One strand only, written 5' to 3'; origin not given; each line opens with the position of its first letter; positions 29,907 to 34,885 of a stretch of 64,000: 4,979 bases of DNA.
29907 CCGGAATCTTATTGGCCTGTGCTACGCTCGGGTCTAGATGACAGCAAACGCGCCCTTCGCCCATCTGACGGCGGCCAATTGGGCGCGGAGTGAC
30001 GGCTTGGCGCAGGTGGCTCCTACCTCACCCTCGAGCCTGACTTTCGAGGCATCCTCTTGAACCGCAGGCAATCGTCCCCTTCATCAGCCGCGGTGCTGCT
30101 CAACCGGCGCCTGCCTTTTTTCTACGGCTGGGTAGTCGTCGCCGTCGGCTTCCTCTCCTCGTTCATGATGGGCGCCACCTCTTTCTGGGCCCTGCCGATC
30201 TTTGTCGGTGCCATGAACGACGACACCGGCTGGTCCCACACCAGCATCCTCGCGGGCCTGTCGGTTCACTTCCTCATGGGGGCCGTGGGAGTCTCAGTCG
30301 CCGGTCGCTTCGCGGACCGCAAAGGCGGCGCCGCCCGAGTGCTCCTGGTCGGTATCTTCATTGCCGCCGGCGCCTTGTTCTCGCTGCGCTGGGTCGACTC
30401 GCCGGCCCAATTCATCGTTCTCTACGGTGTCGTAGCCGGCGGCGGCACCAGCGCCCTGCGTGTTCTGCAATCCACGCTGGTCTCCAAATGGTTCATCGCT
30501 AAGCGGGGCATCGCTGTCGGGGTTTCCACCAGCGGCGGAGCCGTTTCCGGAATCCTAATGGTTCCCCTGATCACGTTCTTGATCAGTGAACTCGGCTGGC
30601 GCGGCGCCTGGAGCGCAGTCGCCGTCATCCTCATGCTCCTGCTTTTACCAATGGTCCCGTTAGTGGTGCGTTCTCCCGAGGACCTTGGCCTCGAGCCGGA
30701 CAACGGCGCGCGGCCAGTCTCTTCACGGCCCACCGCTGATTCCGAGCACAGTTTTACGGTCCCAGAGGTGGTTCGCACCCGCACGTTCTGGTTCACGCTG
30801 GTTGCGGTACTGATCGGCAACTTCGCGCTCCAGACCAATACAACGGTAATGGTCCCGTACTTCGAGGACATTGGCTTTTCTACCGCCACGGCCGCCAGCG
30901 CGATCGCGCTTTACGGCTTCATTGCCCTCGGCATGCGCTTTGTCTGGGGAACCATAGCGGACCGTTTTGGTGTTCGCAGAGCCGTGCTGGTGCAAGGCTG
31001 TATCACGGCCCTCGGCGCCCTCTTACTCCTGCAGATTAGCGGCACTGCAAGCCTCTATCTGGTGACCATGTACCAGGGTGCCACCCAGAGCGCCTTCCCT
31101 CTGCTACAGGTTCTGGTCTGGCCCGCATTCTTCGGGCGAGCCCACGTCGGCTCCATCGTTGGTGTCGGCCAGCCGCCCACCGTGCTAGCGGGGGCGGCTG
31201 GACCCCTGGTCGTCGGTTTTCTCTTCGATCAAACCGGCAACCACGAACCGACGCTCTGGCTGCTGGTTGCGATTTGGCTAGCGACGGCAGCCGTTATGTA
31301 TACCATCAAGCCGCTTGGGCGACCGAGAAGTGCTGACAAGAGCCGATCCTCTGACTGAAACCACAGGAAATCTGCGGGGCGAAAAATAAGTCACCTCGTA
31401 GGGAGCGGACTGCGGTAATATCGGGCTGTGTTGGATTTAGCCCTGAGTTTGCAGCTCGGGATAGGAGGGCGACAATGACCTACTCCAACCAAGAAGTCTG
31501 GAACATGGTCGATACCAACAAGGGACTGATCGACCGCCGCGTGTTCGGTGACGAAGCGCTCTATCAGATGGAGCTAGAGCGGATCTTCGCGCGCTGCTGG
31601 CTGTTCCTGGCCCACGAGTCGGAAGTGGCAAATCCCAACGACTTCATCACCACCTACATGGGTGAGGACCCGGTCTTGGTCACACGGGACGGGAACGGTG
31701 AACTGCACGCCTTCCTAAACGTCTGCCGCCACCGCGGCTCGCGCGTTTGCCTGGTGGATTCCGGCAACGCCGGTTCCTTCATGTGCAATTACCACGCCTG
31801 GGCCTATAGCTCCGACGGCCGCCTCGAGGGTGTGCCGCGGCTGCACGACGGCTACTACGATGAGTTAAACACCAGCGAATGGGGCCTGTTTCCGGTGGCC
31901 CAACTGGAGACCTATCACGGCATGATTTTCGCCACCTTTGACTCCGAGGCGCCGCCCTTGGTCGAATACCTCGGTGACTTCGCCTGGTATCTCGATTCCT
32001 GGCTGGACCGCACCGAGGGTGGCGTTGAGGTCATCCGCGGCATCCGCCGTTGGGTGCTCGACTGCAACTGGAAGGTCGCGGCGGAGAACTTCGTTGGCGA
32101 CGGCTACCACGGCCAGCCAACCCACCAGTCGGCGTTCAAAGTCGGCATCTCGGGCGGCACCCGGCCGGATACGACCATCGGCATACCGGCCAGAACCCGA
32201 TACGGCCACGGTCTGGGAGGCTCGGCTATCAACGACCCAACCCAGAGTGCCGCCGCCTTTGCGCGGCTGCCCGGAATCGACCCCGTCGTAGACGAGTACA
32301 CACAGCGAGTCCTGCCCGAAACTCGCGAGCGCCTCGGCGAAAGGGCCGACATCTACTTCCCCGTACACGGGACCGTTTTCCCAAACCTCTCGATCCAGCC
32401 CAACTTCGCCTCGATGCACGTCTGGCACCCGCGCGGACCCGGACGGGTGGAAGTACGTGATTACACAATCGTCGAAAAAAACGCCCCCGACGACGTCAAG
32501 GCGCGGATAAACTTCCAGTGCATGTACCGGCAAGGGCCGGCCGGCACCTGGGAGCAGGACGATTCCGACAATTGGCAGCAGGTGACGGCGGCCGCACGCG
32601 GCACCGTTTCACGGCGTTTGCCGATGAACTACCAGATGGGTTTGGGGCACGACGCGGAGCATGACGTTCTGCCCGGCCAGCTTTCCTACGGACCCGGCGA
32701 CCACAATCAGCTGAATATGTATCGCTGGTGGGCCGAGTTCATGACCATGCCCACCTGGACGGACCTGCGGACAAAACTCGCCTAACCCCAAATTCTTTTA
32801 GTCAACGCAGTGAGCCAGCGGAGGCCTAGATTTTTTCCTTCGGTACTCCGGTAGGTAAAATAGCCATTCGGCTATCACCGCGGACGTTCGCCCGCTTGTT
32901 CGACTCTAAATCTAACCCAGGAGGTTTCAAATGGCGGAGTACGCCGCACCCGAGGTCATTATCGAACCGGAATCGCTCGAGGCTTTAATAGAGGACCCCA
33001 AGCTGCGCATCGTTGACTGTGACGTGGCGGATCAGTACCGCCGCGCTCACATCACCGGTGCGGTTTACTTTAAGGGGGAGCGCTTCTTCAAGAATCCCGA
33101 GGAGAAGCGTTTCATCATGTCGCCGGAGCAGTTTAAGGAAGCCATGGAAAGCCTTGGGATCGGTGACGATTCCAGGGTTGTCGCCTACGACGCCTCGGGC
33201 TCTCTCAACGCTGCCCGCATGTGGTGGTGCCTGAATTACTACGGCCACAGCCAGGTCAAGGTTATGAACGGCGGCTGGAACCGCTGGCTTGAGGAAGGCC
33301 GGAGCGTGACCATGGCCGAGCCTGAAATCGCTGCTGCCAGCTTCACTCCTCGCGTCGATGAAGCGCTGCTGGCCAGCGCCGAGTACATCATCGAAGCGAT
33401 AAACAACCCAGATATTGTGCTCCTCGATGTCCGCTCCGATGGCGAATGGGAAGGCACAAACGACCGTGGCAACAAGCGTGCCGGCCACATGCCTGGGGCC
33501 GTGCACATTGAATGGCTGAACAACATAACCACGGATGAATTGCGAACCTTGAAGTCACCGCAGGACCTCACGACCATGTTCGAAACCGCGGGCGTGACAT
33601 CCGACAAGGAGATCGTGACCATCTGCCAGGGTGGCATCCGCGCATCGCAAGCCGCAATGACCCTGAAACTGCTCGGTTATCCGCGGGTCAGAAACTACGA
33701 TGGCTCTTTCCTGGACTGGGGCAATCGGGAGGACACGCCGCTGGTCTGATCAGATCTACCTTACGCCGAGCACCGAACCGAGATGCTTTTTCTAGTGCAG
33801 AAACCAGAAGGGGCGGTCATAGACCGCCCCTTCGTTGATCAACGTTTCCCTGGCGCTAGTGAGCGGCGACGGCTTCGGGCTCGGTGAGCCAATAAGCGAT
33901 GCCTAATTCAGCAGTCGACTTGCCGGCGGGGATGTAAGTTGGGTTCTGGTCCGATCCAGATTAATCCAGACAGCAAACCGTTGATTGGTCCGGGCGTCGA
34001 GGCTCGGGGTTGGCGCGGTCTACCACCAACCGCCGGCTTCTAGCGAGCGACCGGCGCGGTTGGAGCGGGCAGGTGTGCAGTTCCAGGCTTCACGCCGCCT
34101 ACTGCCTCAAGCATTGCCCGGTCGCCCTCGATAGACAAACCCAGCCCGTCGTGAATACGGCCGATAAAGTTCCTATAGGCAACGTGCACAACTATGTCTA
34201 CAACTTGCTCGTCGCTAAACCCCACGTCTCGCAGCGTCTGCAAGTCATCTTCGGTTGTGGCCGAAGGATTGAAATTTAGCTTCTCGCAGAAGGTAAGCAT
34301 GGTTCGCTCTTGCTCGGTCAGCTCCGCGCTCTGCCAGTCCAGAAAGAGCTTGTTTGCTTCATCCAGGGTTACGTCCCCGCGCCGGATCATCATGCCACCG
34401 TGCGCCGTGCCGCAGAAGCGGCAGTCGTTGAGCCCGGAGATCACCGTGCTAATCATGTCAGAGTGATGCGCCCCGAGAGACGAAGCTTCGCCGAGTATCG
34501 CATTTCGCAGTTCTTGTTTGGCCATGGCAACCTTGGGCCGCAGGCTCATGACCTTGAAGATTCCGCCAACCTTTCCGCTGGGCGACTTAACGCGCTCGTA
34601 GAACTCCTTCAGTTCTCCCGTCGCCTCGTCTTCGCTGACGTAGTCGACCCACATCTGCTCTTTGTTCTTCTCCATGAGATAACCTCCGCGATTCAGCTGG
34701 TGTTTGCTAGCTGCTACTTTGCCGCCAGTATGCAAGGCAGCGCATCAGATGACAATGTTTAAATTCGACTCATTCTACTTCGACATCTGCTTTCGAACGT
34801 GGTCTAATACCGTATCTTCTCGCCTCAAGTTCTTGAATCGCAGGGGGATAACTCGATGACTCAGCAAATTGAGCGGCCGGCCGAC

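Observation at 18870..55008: Seven stand-alone paralogous Rieske oxygenase alpha-subunit genes, all on one strand, with no partner subunits or electron-transfer genes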

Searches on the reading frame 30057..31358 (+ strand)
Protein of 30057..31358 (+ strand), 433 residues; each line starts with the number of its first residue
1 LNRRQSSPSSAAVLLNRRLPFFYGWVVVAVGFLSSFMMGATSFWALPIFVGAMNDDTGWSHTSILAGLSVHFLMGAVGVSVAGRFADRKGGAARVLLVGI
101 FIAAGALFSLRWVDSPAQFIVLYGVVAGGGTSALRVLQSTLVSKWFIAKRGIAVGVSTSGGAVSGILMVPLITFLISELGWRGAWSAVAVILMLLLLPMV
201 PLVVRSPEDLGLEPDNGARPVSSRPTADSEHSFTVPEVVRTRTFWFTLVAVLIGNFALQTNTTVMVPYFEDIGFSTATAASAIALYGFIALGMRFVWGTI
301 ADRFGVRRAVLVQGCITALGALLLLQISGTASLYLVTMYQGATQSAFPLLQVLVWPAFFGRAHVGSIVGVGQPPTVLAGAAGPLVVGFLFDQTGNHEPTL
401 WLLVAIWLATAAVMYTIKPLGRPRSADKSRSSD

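Call 8: search_protein_families(library=pfam, proteins=[window:30057-31358:+], max_evalue=0.01)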
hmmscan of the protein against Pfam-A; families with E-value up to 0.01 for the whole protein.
window:30057-31358:+ (433 aa): 2 families
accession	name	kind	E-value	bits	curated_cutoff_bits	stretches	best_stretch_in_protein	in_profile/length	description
PF07690.21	MFS_1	-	1e-44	153.3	33.4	2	32-369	2-333/347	Major Facilitator Superfamily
PF12832.13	MFS_1_like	-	1e-05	25.2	25.2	1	64-394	36-366/373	MFS_1 like family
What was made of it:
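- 30057..31358 (+): MFS transporter gene 116 nt upstream of R4 on the same strand. It may form an operon with R4 and the rhodanese gene at 32931-33749. PF07690 hit (call 8).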

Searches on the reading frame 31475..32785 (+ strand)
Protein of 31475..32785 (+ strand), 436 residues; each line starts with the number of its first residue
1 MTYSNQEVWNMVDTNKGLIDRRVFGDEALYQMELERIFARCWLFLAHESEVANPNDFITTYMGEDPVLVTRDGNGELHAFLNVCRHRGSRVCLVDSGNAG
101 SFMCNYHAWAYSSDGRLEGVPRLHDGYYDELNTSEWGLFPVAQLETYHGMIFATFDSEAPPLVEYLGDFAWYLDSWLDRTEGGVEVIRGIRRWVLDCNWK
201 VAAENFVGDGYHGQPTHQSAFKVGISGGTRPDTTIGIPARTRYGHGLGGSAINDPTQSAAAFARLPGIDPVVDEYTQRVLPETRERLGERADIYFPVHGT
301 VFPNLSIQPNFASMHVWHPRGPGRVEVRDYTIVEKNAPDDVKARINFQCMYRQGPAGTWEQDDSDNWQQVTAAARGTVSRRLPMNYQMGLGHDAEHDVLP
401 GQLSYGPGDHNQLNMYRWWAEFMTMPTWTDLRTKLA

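Call 5: search_protein_families(library=pfam, proteins=[window:31475-32782:+])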
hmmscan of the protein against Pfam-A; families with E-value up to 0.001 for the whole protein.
window:31475-32782:+ (436 aa): 2 families
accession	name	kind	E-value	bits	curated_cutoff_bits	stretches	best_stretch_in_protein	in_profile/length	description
PF00848.25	Ring_hydroxyl_A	-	3.7e-20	73.2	24.9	1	190-423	7-206/208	Ring hydroxylating alpha subunit (catalytic domain)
PF00355.32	Rieske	-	5.3e-18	65.2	20.3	1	42-125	2-83/88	Rieske [2Fe-2S] domain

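Call 6: search_protein_families(library=ncbifam, proteins=[window:31475-32782:+])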
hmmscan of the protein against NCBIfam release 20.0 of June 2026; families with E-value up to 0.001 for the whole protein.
window:31475-32782:+ (436 aa): 6 families
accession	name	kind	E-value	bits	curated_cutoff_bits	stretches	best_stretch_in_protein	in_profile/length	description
NF042946.1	3PPDioc_HcaE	equivalog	6.4e-119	397.9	830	1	6-434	3-440/450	3-phenylpropionate/cinnamic acid dioxygenase subunit alpha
TIGR03229.1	benzo_1_2_benA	equivalog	2.3e-52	178.3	780.95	1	18-218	15-216/433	benzoate 1,2-dioxygenase large subunit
TIGR03228.1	anthran_1_2_A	equivalog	1.1e-45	156.2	671.9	1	19-217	16-213/438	anthranilate 1,2-dioxygenase large subunit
NF041684.1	ant_diox_AndAc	equivalog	6.2e-44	150.2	750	1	12-217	16-222/418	anthranilate 1,2-dioxygenase large subunit AndAc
NF058607.1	GlBtMonoOxGbcA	equivalog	1.3e-35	122.7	670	1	21-218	35-223/420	glycine betaine monooxygenase oxygenase subunit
NF052579.1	BetMthstMoxSdmAMthl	equivalog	0.00019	20.5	600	1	61-119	36-93/351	4beta-methylsterol monooxygenase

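Call 23: search_solved_structures(query=window:31475-32782:+, max_evalue=1e-10)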
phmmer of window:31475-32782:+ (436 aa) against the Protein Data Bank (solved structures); distinct sequences matched with E-value up to 1e-10: 29.
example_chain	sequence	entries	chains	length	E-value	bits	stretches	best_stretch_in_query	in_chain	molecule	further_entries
1uli_A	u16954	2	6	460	1.2e-106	360.8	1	5-431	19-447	biphenyl dioxygenase large subunit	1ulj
8k0a_A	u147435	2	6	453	5.5e-105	355.2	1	3-434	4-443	3-phenylpropionate/cinnamic acid dioxygenase subunit alpha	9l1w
3en1_A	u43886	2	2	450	1.5e-101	343.9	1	3-432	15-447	Benzene 1,2-dioxygenase subunit alpha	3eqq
2xr8_A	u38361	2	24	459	5.9e-96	325.4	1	6-432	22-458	BIPHENYL DIOXYGENASE SUBUNIT ALPHA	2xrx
1wql_A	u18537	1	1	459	3.2e-95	323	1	3-432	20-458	iron-sulfur protein large subunit of cumene dioxygenase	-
2xsh_A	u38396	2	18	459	7.2e-95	321.9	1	6-432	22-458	BIPHENYL DIOXYGENASE SUBUNIT ALPHA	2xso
5aeu_A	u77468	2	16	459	1.2e-94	321.2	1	6-432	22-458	BIPHENYL DIOXYGENASE SUBUNIT ALPHA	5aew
2yfi_A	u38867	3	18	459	1.4e-94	320.9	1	6-432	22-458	BIPHENYL DIOXYGENASE SUBUNIT ALPHA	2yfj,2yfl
2gbw_A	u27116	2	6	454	5.8e-93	315.6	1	11-432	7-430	Biphenyl 2,3-Dioxygenase Alpha Subunit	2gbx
3gzx_A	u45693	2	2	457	1.1e-90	308.1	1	9-432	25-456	Biphenyl dioxygenase subunit alpha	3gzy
2ckf_A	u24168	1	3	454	1.7e-90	307.5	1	11-432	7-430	RING-HYDROXYLATING DIOXYGENASE ALPHA SUBUNIT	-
2b1x_A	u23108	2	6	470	3.7e-90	306.4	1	19-424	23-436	naphthalene dioxygenase large subunit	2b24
2hmj_A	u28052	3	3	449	1.3e-83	284.7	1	15-431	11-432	Naphthalene 1,2-dioxygenase alpha subunit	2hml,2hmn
4hjl_A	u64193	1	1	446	1.8e-83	284.3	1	15-431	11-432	Naphthalene 1,2-dioxygenase subunit alpha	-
1eg9_A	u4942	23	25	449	1.9e-83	284.2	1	15-431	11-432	PROTEIN (NAPHTHALENE 1,2-DIOXYGENASE ALPHA SUBUNIT) | NAPHTHALENE 1,2-DIOXYGENASE | NAPHTHALENE 1,2-DIOXYGENASE ALPHA SUBUNIT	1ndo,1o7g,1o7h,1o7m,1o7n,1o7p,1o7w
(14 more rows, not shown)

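Call 47: find_encoding_contigs(protein=window:31475-32785:+, flank=3000, max_places=3)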
Protein window:31475-32785:+ (436 aa): 9 contigs read that carry it; 3 places shown.
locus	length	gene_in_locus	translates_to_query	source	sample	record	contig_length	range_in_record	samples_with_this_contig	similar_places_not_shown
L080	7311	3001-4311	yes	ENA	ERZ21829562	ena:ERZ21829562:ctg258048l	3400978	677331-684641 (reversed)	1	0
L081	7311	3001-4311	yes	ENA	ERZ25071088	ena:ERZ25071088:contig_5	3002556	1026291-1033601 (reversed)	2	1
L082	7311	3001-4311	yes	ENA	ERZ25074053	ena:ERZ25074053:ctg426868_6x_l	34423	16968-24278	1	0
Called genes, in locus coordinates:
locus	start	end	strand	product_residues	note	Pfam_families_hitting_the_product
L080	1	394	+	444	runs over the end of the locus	PF00355:Rieske, PF00848:Ring_hydroxyl_A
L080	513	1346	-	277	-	PF00561:Abhydrolase_1, PF12146:Hydrolase_4 (weak), PF12697:Abhydrolase_6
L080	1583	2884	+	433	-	PF07690:MFS_1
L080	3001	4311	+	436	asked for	PF00355:Rieske, PF00848:Ring_hydroxyl_A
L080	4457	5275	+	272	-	PF00581:Rhodanese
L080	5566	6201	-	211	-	-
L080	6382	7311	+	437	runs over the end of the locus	PF00355:Rieske, PF00848:Ring_hydroxyl_A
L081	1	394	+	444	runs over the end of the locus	PF00355:Rieske, PF00848:Ring_hydroxyl_A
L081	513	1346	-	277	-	PF00561:Abhydrolase_1, PF12146:Hydrolase_4 (weak), PF12697:Abhydrolase_6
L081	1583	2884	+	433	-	PF07690:MFS_1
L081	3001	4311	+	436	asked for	PF00355:Rieske, PF00848:Ring_hydroxyl_A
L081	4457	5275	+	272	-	PF00581:Rhodanese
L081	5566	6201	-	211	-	-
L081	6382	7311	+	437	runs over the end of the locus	PF00355:Rieske, PF00848:Ring_hydroxyl_A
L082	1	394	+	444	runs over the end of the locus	PF00355:Rieske, PF00848:Ring_hydroxyl_A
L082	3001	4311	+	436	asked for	PF00355:Rieske, PF00848:Ring_hydroxyl_A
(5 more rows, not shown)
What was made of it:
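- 31475..32785 (+): R4, alpha subunit, 436 aa, from a different deep subfamily (36-39% identity to the other six). The exact protein is found on contigs over 3 Mb in other assemblies (call 47).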

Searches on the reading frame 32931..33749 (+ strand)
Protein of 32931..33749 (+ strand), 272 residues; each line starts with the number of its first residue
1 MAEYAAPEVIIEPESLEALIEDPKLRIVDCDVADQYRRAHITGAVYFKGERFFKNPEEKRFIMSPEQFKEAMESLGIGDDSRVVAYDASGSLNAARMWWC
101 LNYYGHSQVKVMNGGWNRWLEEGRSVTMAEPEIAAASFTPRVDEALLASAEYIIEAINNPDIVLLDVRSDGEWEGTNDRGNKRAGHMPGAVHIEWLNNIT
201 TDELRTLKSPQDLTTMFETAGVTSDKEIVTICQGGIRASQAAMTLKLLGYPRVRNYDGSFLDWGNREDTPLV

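Call 8: search_protein_families(library=pfam, proteins=[window:32931-33749:+], max_evalue=0.01)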
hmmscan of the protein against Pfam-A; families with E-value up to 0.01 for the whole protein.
window:32931-33749:+ (272 aa): 2 families
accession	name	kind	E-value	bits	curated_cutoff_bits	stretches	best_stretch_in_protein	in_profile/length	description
PF00581.25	Rhodanese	-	5.5e-40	136.4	22.2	2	149-264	1-100/102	Rhodanese-like domain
PF24548.1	EF_EFCAB10_C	-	0.0041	17.2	32.5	0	62-84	17-39/60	EFCAB10, C-terminal EF-hand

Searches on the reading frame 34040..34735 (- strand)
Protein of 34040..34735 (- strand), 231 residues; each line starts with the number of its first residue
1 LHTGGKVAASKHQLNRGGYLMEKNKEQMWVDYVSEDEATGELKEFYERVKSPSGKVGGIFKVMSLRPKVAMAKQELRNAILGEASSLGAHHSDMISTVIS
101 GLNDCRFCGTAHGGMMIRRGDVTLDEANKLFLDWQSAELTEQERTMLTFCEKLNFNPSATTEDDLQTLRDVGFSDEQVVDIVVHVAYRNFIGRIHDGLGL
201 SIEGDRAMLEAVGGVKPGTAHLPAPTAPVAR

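Call 8: search_protein_families(library=pfam, proteins=[window:34040-34735:-], max_evalue=0.01)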
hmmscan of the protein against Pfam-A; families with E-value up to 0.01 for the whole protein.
window:34040-34735:- (231 aa): 1 family
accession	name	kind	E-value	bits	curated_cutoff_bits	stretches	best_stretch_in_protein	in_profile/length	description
PF02627.25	CMD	-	0.00075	19.9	23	0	73-147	7-79/84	Carboxymuconolactone decarboxylase family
